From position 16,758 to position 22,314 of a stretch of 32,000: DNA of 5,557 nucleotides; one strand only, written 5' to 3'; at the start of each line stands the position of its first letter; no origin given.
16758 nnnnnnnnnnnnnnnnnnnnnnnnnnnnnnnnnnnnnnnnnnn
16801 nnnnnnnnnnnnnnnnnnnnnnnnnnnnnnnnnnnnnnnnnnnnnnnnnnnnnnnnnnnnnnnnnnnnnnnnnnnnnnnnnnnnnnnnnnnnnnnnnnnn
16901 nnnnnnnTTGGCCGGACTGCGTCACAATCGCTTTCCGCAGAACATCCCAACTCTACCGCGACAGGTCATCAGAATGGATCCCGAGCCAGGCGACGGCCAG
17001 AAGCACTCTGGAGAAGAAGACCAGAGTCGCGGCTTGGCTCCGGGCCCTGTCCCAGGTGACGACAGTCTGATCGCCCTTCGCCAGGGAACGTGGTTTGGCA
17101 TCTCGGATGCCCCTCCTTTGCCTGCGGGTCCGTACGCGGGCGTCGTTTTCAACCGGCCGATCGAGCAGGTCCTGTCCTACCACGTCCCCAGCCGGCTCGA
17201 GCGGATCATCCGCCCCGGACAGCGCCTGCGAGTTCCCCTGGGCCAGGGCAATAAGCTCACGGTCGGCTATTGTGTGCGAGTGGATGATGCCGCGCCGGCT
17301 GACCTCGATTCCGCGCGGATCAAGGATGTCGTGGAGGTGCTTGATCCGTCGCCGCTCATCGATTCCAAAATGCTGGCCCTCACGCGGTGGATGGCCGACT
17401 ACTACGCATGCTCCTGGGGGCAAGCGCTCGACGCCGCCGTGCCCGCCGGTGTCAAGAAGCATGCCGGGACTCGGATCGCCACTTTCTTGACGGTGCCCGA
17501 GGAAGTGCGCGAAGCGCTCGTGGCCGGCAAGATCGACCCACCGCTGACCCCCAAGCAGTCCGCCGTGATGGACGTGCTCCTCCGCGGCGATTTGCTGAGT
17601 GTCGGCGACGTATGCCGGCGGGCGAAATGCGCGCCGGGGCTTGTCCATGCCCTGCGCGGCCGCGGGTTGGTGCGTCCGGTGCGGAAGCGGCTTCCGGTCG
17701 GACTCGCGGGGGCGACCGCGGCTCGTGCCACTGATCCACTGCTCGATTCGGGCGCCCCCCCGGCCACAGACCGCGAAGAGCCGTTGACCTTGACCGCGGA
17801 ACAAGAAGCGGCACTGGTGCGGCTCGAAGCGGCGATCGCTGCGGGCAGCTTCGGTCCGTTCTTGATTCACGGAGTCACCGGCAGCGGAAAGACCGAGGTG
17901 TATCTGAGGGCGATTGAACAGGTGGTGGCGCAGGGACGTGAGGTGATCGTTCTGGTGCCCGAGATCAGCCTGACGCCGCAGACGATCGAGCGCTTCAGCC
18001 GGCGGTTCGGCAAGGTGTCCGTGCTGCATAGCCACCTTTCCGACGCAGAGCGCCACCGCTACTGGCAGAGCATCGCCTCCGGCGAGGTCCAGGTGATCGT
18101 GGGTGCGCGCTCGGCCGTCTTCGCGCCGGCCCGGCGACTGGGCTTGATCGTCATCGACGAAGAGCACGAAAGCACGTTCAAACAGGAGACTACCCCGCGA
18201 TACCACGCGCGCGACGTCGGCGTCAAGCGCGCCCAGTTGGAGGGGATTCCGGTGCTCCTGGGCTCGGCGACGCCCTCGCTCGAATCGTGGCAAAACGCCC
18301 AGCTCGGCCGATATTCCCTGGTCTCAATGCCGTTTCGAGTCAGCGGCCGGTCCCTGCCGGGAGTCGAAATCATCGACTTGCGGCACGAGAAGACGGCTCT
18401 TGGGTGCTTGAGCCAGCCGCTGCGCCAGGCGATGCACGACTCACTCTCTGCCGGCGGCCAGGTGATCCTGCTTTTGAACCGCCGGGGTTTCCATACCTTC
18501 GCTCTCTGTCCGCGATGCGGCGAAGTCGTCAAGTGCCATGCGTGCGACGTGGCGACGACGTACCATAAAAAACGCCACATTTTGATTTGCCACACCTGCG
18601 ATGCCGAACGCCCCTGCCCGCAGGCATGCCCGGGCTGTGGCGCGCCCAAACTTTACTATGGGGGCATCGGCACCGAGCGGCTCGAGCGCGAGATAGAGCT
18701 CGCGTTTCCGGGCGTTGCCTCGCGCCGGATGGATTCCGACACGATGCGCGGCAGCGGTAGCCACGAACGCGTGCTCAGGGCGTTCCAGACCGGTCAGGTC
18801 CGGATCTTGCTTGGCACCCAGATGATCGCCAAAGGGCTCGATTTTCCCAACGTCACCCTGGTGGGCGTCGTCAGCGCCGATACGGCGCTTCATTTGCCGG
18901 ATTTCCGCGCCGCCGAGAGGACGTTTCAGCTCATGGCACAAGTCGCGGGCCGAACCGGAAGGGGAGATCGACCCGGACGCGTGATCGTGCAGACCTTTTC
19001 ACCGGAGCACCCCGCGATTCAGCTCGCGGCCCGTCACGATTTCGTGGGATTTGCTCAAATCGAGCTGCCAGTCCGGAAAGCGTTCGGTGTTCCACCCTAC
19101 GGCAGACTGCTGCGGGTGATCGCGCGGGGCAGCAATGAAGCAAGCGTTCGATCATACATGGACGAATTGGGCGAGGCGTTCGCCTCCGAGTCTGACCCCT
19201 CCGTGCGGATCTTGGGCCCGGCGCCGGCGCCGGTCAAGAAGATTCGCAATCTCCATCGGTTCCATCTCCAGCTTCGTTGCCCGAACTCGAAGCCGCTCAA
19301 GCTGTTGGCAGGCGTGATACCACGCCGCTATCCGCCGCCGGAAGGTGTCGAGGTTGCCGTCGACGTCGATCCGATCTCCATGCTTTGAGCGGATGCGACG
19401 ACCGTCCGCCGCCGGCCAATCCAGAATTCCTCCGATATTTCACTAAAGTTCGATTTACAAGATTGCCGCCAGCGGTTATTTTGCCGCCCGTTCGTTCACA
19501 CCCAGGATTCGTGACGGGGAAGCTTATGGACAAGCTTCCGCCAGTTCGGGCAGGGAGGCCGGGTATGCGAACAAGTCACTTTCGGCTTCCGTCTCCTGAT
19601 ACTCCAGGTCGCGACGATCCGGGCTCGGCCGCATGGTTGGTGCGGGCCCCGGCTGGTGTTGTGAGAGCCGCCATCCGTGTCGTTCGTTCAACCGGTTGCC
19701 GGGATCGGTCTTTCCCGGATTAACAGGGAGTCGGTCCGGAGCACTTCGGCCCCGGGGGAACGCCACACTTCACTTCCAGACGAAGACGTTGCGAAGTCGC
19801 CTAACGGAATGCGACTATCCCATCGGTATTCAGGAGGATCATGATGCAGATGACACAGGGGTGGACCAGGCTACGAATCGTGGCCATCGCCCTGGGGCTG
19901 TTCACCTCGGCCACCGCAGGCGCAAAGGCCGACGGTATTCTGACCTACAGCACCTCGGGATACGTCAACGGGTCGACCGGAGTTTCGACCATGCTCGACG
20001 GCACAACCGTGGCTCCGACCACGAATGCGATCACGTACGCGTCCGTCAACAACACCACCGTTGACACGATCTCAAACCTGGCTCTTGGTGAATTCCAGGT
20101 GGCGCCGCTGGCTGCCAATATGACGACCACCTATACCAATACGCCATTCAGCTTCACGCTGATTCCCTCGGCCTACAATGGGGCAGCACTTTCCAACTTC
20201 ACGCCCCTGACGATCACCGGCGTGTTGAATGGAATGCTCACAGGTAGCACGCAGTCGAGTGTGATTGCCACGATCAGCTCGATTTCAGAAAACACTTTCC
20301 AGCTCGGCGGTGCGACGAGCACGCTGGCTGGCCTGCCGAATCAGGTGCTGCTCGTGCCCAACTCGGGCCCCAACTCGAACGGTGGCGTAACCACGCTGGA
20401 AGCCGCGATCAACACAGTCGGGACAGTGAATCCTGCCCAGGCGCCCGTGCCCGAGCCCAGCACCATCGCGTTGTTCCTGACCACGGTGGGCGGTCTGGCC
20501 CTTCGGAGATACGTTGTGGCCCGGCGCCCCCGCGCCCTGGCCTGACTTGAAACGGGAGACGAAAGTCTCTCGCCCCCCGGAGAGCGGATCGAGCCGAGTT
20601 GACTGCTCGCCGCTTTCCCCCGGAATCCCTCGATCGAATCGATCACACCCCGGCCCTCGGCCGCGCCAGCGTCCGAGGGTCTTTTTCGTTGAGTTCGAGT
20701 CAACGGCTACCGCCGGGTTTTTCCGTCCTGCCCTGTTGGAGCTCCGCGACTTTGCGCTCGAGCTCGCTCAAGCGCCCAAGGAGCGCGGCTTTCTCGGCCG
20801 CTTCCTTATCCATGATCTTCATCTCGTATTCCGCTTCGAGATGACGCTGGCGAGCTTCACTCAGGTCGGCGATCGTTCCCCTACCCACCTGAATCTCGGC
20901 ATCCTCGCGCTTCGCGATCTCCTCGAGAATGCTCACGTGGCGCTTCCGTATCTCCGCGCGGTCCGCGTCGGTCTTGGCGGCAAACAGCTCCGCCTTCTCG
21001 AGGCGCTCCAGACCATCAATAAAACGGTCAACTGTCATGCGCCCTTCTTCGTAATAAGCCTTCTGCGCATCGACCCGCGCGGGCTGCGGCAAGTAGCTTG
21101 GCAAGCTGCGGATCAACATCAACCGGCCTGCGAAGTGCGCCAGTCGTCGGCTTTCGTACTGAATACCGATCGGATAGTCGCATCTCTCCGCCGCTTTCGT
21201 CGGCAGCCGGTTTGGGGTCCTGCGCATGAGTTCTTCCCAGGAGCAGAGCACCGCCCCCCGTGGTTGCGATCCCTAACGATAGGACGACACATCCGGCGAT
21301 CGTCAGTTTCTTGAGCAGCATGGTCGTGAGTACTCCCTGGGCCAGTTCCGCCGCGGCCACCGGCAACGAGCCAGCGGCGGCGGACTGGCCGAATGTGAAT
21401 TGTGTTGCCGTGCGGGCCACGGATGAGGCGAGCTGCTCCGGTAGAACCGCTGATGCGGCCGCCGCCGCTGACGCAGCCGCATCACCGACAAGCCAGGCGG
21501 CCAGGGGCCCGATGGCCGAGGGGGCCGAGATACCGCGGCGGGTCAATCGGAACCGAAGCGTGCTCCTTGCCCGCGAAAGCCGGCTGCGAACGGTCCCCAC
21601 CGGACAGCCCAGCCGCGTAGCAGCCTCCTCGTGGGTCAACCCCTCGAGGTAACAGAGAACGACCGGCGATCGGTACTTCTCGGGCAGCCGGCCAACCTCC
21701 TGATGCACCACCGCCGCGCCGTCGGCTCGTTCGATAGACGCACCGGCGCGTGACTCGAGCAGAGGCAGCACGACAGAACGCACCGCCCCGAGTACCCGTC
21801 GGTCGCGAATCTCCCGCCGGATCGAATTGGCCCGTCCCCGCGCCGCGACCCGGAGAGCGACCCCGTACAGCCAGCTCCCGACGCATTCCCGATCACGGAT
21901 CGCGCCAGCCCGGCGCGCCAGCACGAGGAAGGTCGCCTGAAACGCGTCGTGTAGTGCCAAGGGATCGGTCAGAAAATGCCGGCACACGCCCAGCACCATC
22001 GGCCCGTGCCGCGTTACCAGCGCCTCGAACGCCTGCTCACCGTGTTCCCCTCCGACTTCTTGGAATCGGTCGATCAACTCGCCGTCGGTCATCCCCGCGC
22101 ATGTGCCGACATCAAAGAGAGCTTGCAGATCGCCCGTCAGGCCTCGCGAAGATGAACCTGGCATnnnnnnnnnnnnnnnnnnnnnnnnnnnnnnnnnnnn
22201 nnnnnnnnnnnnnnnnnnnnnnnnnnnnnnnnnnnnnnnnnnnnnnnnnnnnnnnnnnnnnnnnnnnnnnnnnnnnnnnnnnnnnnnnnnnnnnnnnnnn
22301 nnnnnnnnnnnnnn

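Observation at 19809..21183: A 25-nt inverted repeat (24/25) brackets a 1.3-kb segment holding the PEP-CTERM gene and the coiled-coil 3' part of a sigma-factor gene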

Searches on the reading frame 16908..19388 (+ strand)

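Call 6: search_protein_families(library=pfam, proteins=[window:16908-19388:+], max_evalue=0.01)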
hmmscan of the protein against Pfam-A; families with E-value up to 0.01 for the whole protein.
window:16908-19388:+ (826 aa): 7 families
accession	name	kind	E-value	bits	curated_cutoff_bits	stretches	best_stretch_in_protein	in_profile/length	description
PF17764.6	PriA_3primeBD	-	2.7e-23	82.1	22.7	1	79-179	2-96/96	3'DNA-binding domain (3'BD)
PF00270.35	DEAD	-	1.3e-17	64.5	26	1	318-460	17-163/167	DEAD/DEAH box helicase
PF18074.6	PriA_C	-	1.5e-17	64.6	26.9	1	730-822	1-95/95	Primosomal protein N C-terminal domain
PF04851.21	ResIII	-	2.6e-15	57.2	22.5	1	294-456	3-162/164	Type III restriction enzyme, res subunit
PF00271.37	Helicase_C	-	3.2e-12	47.1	23.5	1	616-685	51-108/110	Helicase conserved C-terminal domain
PF18319.7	Zn_ribbon_PriA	-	5.5e-09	36.3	26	1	543-569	1-27/27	PriA DNA helicase Cys-rich region (CRR) domain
PF13191.12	AAA_16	-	0.00073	20.5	32.6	1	300-395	9-103/167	AAA ATPase domain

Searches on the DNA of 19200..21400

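Call 16: search_rna_families(source=window, start=19200, end=21400, threshold=evalue, max_evalue=1, show_alignments=2)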
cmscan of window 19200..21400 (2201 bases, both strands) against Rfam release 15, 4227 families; matches with E-value up to 1: 0.
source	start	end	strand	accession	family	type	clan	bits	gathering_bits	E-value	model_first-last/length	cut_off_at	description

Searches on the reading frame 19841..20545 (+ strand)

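Call 6: search_protein_families(library=pfam, proteins=[window:19841-20545:+], max_evalue=0.01)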
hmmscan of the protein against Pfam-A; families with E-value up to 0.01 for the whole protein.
window:19841-20545:+ (234 aa): 1 family
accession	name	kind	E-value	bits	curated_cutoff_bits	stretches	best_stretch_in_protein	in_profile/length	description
PF07589.16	PEP-CTERM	-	0.0028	18.1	20.7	1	202-223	1-23/24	PEP-CTERM motif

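Call 7: search_protein_families(library=ncbifam, proteins=[window:19841-20545:+], max_evalue=0.01)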
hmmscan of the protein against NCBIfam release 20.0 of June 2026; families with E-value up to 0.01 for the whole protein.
window:19841-20545:+ (234 aa): 2 families
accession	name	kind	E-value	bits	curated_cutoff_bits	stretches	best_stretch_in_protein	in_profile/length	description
TIGR02595.1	PEP_CTERM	domain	0.00015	22.4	16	1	203-223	1-21/24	PEP-CTERM sorting domain-containing protein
NF038118.1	PEP_CTERM_CCXG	equivalog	0.0022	17.7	90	1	191-223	164-196/199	CCXG family PEP-CTERM protein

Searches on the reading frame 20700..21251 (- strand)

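Call 6: search_protein_families(library=pfam, proteins=[window:20700-21251:-], max_evalue=0.01)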
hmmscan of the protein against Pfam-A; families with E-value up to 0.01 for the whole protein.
window:20700-21251:- (183 aa): 1 family
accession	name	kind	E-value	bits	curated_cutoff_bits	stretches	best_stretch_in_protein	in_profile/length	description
PF02321.23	OEP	-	1e-05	25.9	22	1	50-146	72-177/187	Outer membrane efflux protein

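Call 7: search_protein_families(library=ncbifam, proteins=[window:20700-21251:-], max_evalue=0.01)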
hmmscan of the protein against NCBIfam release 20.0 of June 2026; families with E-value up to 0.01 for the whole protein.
window:20700-21251:- (183 aa): 0 families

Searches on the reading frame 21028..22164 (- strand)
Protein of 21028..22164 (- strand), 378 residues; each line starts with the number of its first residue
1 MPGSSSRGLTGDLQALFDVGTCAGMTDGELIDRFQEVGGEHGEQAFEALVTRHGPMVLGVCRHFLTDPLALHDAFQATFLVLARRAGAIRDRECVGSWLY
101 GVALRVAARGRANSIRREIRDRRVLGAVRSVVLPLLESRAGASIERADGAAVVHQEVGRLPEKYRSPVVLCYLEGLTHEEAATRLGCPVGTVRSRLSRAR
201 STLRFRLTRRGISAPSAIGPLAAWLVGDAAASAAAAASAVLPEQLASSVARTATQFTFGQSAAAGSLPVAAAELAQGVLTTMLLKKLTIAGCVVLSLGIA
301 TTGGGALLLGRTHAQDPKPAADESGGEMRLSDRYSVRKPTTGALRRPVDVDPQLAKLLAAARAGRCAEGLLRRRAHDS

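Call 6: search_protein_families(library=pfam, proteins=[window:21028-22164:-], max_evalue=0.01)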
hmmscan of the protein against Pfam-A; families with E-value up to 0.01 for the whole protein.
window:21028-22164:- (378 aa): 5 families
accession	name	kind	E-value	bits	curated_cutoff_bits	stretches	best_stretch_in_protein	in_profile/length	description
PF08281.18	Sigma70_r4_2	-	1.8e-17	63.2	25.7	1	153-203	4-54/54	Sigma-70, region 4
PF04545.22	Sigma70_r4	-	1.4e-11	44.2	24.1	1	159-204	4-49/50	Sigma-70, region 4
PF04542.20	Sigma70_r2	-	1.2e-07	31.8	24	1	49-109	1-63/71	Sigma-70 region 2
PF13384.12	HTH_23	-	3.8e-05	23.8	24.6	1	162-198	4-40/50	Homeodomain-like domain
PF07638.17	Sigma70_ECF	-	0.00028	21.3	21.1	1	99-204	75-180/185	ECF sigma factor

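Call 7: search_protein_families(library=ncbifam, proteins=[window:21028-22164:-], max_evalue=0.01)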
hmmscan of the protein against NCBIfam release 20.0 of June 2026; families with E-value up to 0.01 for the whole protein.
window:21028-22164:- (378 aa): 61 families (the best 25 are shown)
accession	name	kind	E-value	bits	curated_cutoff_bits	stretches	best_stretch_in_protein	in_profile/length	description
TIGR02983.1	SigE-fam_strep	subfamily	4.6e-22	78.6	141.55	1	42-207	4-158/162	SigE family RNA polymerase sigma factor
NF007225.0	PRK09643.1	equivalog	3.1e-21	76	190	1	24-208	11-183/204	RNA polymerase sigma factor SigM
NF009171.0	PRK12518.1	equivalog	4.3e-19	69.1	208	1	23-213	10-190/191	RNA polymerase sigma factor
NF004113.0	PRK05602.1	equivalog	5.9e-19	68.5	208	1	39-212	40-206/211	RNA polymerase sigma factor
TIGR02937.1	sigma70-ECF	superfamily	1.3e-18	67.2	42.9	1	45-204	2-162/165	sigma-70 family RNA polymerase sigma factor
TIGR02939.1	RpoE_Sigma70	equivalog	1.5e-17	64.3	236.15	1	26-207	6-186/190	RNA polymerase sigma factor RpoE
NF008888.0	PRK11922.1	equivalog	4.5e-17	62.5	204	1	40-210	26-199/231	RNA polymerase sigma factor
NF009172.0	PRK12519.1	subfamily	7.8e-15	54.9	222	1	42-207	27-189/194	RNA polymerase sigma factor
NF007223.0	PRK09641.1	equivalog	1e-14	54.8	209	1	43-208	17-185/187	RNA polymerase sigma factor SigW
NF007228.0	PRK09646.1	subfamily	7.9e-14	51.7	226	1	39-205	25-188/194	ECF RNA polymerase sigma factor SigK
TIGR02989.1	Sig-70_gvs1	subfamily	1.1e-13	51.4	124.55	1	45-204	2-155/158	RNA polymerase sigma-70 factor, Rhodopirellula/Verrucomicrobium family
NF009166.1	PRK12513.1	equivalog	1.6e-13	50.8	206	1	25-209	7-188/193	RNA polymerase sigma factor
NF007227.0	PRK09645.1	subfamily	1.8e-13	50.8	202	1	40-212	9-175/177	sigma-70 family RNA polymerase sigma factor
NF007229.0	PRK09647.1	equivalog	6.2e-13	48.6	265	1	152-211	147-206/220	RNA polymerase sigma factor SigE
TIGR02948.1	SigW_bacill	equivalog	1.2e-12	48.3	243.1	1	43-208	17-185/187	RNA polymerase sigma factor SigW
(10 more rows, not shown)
